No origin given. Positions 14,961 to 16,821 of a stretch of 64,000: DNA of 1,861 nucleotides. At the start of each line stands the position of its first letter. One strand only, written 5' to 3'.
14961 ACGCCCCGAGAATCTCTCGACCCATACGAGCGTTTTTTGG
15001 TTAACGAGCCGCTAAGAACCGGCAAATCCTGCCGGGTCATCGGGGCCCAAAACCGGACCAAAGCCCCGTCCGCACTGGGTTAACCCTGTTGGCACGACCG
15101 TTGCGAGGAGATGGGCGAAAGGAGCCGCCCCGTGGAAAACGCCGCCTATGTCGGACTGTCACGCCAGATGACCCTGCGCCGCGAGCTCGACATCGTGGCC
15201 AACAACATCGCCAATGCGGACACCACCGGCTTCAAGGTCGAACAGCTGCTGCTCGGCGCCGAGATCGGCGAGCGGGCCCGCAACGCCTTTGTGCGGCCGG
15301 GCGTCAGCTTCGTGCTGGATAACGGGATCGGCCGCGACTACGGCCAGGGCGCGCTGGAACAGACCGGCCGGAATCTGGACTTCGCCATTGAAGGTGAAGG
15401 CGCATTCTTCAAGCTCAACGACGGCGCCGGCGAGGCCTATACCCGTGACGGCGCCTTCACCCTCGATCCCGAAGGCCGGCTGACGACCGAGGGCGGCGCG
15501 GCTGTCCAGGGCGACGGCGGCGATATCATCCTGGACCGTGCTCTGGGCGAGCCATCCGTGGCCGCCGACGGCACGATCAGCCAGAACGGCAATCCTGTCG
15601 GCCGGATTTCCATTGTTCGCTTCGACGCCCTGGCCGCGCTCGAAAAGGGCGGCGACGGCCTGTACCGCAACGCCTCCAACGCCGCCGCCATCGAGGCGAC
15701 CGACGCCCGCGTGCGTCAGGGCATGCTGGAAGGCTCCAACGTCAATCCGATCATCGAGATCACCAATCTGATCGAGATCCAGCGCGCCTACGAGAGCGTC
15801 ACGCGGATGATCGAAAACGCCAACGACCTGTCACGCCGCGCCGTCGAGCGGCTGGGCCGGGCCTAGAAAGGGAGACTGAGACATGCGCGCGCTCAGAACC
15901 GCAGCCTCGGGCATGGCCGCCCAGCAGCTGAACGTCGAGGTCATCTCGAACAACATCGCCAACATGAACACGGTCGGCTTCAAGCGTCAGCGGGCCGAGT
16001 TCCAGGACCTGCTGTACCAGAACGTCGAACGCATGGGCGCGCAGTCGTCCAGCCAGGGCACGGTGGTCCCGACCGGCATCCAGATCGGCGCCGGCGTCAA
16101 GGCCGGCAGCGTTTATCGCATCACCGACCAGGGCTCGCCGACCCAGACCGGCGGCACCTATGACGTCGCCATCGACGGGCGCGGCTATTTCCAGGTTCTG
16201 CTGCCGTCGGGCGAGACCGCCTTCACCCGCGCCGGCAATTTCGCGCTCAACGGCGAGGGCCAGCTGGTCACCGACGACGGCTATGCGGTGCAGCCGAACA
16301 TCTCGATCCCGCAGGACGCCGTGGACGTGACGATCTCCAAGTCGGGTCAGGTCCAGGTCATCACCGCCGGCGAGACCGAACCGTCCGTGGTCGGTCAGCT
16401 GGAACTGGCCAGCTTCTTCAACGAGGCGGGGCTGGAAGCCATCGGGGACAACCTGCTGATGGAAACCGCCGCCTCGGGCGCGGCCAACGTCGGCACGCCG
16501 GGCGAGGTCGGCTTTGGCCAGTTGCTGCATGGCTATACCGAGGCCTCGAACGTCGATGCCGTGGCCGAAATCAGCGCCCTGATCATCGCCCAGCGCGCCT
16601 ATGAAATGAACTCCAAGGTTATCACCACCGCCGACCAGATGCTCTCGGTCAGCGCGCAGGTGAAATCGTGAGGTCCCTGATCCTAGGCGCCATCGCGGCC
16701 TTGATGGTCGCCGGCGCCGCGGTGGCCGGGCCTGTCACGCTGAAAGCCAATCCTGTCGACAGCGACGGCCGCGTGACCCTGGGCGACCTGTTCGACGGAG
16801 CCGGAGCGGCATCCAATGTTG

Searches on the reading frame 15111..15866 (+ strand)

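Call 36: search_protein_families(library=pfam, proteins=[window:15111-15866:+], max_evalue=0.00001)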
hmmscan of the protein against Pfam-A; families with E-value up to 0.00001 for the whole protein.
window:15111-15866:+ (251 aa): 3 families
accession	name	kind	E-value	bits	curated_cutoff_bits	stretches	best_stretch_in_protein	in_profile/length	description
PF06429.18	Flg_bbr_C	-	7.3e-17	61.1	23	1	202-245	1-44/46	Flagellar basal body rod FlgEFG protein C-terminal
PF22692.1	LlgE_F_G_D1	-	7.5e-13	48.9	27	1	92-157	1-63/64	Flagellar hook protein FlgE/F/G D1 domain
PF00460.25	Flg_bb_rod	-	6.8e-12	45.5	20.7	1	13-42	2-31/31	Flagella basal body rod protein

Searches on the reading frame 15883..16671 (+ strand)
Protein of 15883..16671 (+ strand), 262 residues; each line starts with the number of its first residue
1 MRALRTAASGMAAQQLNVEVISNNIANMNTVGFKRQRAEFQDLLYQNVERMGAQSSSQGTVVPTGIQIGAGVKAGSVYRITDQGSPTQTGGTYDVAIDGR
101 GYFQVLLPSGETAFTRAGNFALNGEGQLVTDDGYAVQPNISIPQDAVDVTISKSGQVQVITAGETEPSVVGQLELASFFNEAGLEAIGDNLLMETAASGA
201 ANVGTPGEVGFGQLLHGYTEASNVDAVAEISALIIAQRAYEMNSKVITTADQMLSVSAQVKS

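Call 36: search_protein_families(library=pfam, proteins=[window:15883-16671:+], max_evalue=0.00001)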
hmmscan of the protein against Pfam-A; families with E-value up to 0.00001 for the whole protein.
window:15883-16671:+ (262 aa): 3 families
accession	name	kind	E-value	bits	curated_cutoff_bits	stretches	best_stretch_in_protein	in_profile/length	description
PF22692.1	LlgE_F_G_D1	-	2.9e-27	95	27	1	96-159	1-64/64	Flagellar hook protein FlgE/F/G D1 domain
PF06429.18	Flg_bbr_C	-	1.9e-18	66.2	23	1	217-259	3-45/46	Flagellar basal body rod FlgEFG protein C-terminal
PF00460.25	Flg_bb_rod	-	1e-13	51.3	20.7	1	4-34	1-31/31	Flagella basal body rod protein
